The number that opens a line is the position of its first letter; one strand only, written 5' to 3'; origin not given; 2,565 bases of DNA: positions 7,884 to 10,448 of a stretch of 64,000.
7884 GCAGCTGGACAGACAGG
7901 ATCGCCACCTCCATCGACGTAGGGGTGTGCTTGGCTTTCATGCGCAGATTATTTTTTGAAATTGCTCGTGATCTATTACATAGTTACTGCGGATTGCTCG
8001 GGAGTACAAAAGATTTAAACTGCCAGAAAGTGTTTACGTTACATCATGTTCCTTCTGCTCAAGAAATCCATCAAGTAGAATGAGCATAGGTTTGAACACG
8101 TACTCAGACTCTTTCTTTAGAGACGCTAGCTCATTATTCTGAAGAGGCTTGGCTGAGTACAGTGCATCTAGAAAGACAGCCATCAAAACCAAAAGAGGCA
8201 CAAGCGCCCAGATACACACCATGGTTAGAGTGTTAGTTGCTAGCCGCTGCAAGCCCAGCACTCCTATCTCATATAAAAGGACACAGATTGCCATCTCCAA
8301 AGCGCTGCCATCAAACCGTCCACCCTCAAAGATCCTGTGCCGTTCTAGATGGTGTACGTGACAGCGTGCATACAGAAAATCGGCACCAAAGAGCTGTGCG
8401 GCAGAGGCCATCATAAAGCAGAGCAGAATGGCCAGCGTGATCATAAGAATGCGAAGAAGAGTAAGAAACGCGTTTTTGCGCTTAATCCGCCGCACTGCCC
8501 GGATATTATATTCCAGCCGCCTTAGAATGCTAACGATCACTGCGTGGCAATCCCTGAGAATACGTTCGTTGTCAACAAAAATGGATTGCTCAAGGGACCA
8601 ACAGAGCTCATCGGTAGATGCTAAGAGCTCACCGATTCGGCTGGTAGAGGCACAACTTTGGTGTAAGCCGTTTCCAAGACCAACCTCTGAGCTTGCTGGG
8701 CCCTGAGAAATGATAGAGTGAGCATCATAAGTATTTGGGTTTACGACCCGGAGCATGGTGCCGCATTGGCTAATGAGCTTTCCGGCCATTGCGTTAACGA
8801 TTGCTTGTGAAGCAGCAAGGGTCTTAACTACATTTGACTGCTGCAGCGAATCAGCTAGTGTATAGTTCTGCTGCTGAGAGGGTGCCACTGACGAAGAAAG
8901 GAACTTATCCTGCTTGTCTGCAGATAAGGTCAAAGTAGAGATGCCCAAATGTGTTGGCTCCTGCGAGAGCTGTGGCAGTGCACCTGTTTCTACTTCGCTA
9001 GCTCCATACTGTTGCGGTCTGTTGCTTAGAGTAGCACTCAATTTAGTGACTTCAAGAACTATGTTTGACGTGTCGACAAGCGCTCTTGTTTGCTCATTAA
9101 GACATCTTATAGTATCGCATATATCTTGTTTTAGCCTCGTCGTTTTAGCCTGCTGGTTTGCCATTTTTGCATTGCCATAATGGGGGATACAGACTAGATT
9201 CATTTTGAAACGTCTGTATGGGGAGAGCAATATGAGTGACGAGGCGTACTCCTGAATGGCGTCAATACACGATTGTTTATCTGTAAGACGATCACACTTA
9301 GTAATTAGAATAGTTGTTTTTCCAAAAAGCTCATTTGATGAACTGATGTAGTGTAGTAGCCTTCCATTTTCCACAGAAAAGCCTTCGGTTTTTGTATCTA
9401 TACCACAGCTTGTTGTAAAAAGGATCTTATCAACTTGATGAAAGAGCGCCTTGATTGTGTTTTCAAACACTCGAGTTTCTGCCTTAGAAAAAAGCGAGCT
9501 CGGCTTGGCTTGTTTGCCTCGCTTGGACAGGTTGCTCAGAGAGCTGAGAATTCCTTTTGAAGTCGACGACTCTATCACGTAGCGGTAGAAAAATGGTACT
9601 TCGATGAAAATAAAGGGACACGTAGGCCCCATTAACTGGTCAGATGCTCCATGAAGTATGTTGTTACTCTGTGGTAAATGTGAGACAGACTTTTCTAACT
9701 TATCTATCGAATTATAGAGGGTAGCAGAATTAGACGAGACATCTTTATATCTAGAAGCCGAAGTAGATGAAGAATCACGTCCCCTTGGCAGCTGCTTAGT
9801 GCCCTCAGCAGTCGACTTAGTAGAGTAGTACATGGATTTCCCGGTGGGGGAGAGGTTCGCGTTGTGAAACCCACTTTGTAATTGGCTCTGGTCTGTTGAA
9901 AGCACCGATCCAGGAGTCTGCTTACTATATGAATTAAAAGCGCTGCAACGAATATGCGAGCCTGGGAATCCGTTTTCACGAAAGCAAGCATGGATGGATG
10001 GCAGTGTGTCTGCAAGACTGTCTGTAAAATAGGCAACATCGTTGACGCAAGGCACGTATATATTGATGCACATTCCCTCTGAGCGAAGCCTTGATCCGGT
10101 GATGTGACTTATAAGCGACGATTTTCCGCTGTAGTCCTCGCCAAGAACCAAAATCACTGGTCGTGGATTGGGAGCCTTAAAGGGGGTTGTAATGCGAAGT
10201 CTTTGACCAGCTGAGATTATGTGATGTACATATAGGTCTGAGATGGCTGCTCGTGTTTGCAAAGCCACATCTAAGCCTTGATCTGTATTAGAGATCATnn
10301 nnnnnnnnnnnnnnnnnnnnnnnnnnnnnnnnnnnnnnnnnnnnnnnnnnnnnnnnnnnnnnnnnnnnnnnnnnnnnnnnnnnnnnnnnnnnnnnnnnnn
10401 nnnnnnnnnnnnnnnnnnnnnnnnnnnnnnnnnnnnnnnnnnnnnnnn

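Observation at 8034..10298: Membrane-anchored dynamin-superfamily GTPase with a long serine-rich insertion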

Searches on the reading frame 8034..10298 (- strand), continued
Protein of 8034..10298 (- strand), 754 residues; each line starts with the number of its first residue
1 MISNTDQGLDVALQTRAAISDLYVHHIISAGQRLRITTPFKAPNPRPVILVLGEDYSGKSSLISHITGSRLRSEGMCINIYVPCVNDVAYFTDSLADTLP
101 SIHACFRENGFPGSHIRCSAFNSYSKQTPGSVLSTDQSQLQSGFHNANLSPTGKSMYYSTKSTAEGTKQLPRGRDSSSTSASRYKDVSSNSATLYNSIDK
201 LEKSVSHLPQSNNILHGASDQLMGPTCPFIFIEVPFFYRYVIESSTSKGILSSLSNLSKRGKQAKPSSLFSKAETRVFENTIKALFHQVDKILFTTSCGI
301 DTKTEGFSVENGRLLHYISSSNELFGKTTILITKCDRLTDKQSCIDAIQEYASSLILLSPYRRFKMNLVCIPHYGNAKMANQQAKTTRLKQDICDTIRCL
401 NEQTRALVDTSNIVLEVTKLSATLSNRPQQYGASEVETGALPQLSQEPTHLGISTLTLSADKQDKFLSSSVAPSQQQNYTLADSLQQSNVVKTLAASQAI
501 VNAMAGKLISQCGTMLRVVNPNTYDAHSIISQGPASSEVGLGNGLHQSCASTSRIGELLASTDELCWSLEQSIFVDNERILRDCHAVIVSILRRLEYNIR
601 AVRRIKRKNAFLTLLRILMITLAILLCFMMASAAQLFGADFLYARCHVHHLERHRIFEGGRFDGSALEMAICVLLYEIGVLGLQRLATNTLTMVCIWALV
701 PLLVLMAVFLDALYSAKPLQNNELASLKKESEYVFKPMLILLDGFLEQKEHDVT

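Call 70: find_encoding_contigs(protein=P0019, flank=8000, max_places=1)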
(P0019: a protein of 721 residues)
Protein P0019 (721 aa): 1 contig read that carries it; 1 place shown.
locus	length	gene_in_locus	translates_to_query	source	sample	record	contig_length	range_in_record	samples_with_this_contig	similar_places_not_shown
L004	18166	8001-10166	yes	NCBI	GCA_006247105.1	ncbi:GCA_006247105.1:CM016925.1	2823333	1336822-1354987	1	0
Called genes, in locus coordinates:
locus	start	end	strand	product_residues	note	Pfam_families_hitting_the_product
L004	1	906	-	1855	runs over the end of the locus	-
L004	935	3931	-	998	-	PF02985:HEAT (faint)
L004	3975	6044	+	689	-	PF24656:CEPT76_peptidase, PF24652:CEP76_C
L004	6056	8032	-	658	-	PF13637:Ank_4 (faint), PF13606:Ank_3 (faint), PF13857:Ank_5 (faint), PF12796:Ank_2, PF00023:Ank (weak)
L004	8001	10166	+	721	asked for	-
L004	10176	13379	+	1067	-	PF16558:AZUL (weak), PF00632:HECT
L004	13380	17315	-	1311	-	PF00270:DEAD (faint), PF00271:Helicase_C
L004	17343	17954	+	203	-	PF10263:SprT-like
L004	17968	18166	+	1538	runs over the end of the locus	-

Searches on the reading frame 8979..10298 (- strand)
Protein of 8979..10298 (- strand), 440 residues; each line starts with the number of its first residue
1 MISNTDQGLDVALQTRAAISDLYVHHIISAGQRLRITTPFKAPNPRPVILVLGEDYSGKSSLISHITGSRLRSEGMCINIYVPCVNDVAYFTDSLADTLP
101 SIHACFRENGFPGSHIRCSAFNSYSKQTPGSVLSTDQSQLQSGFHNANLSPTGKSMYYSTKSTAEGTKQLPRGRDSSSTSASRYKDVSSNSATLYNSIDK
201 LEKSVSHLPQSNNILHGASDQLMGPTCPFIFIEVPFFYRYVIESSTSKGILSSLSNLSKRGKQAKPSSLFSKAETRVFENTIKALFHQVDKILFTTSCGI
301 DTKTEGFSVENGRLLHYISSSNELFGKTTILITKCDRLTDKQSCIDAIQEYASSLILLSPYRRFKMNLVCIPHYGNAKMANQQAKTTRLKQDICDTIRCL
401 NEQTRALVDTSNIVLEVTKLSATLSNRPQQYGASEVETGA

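Call 53: predict_structure(alignment_id=A4)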
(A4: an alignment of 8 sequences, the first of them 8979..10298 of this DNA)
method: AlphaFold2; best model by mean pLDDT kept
length: 440 residues; sequences in the alignment: 8
mean_pLDDT: 56.3   pTM: 0.52
mean pLDDT of the five models: 56.3, 54.2, 54.1, 53.6, 51.7
residues with pLDDT >= 90: 16; 70-90: 139; 50-70: 98; < 50: 187
segments of 3 or more residues with pLDDT < 50: 1-10, 125-225, 238-267, 373-381, 409-440
pLDDT, mean of each block of 10 residues (from residue 1): 41 57 60 60 72 81 76 75 64 68 83 79 44 25 24 27 27 29 27 35 33 29 54 69 35 34 42 77 89 79 64 87 89 63 75 81 78 46 59 73 56 36 38 34
secondary structure, 60 per line:
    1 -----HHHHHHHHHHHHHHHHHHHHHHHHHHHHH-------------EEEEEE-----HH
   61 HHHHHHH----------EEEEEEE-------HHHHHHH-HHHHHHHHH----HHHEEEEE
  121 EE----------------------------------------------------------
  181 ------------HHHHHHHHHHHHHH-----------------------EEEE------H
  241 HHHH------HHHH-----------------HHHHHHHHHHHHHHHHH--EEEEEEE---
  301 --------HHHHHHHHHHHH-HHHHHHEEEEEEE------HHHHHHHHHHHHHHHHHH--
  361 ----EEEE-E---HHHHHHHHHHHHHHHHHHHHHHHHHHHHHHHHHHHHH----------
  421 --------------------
elements in order: H6-34 E48-53 H59-67 E78-84 H92-98 H100-108 E116-122 H193-206 E230-233 H240-244 H251-254 H272-288 E291-297 H309-320 H322-327 E328-334 H341-358 E365-368 H374-410
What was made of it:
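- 9486..9587 (-): Second S-rich disordered loop in the switch II region (aa 238-271). pLDDT below 50 (call 53).
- On Dynamin superfamily (broad): Caveat: the model has moderate confidence (core pLDDT 70-89, pTM 0.52; call 53).
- Checked: Ser/Thr-rich tract: real, but about 97 aa (aa 126-222, 30% S+T) rather than about 120 aa. AlphaFold predicts it disordered (pLDDT below 50 for 125-225, call 53).
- The AlphaFold model has core pLDDT 70-89 and pTM 0.52 (call 53). Two long disordered inserts interrupt the domain next to switch II (call 53). The model has only moderate confidence (call 53).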

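Call 56: fold_search(model_id=the predicted structure, library=pdb)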
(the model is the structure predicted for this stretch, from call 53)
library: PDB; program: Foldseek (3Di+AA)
matches with E <= 10: 1028; with E <= 0.001: 7
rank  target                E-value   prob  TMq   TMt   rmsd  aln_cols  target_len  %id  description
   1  5mvf                  1.5e-05  1.00  0.39  0.45  14.7       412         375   11  Active structure of EHD4 complexed with ADP (released 2017-03-08)
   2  5mtv                  5.1e-05  1.00  0.37  0.43  14.5       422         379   11  Active structure of EHD4 complexed with ATP-gamma-S (released 2017-03-08)
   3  4cid                  2.0e-04  1.00  0.34  0.30   9.3       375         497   10  Structural insights into the N-terminus of the EHD2 ATPase (released 2014-02-19)
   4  7sox_A                2.4e-04  1.00  0.36  0.32  16.9       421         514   12  Cryo-electron tomography structure of membrane-bound EHD4 complex (released 2022-11-09)
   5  2qpt                  2.7e-04  1.00  0.32  0.30  11.6       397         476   11  Crystal structure of an EHD ATPase involved in membrane remodelling (released 2007-10-16)
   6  5owv_A                4.2e-04  1.00  0.30  0.20  20.9       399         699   12  An oligomerised bacterial dynamin pair provides a mechanism for the long-range sensing and tethering of membranes (released 2018-09-05)
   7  8rql_A                9.4e-04  0.98  0.17  0.31  19.0       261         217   13  TAS2R14 receptor bound to flufenamic acid and gustducin (released 2024-11-27)
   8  3bb1_G                1.2e-03  1.00  0.27  0.43  12.5       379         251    9  Crystal structure of Toc34 from Pisum sativum in complex with Mg2+ and GMPPNP (released 2008-04-01)
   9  5yew_C                1.4e-03  0.98  0.26  0.29  20.1       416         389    8  Structural basis for GTP hydrolysis and conformational change of mitofusin 1 in mediating mitochondrial fusion (released 2018-01-31)
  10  7ohq_b                1.7e-03  0.99  0.18  0.15  18.6       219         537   14  Nog1-TAP associated immature ribosomal particle population C from S. cerevisiae (released 2021-11-03)
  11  2j69_A                2.2e-03  1.00  0.31  0.21  13.8       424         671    9  Bacterial dynamin-like protein BDLP (released 2006-12-04)
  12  7sf8_B                3.1e-03  0.95  0.18  0.33  21.1       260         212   13  GPR56 (ADGRG1) 7TM domain bound to tethered agonist in complex with G protein heterotrimer (released 2022-04-27)
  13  8h0q_A                3.2e-03  0.96  0.18  0.33  19.9       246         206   13  Structure of the GRP14-27-GRPR-Gq complex (released 2023-08-09)
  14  6jfl_B                3.5e-03  1.00  0.33  0.35   9.9       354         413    9  Nucleotide-free Mitofusin2 (MFN2) (released 2019-11-13)
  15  5yew_B                3.5e-03  0.96  0.26  0.29  21.1       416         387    9  Structural basis for GTP hydrolysis and conformational change of mitofusin 1 in mediating mitochondrial fusion (released 2018-01-31)
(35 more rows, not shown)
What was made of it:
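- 9069..10298 (-): Cytosolic EHD-like dynamin-superfamily G domain (aa 1-410), including the N-terminal helix (aa 6-34) and the long C-terminal helix (aa 374-410). Foldseek EHD4 E = 1.5e-5 (call 56).
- On Dynamin superfamily (broad): Foldseek's top six hits are EHD4, EHD2 and Cj-DLP (call 56).
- The Foldseek top five hits are all EHD4/EHD2 (call 56).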
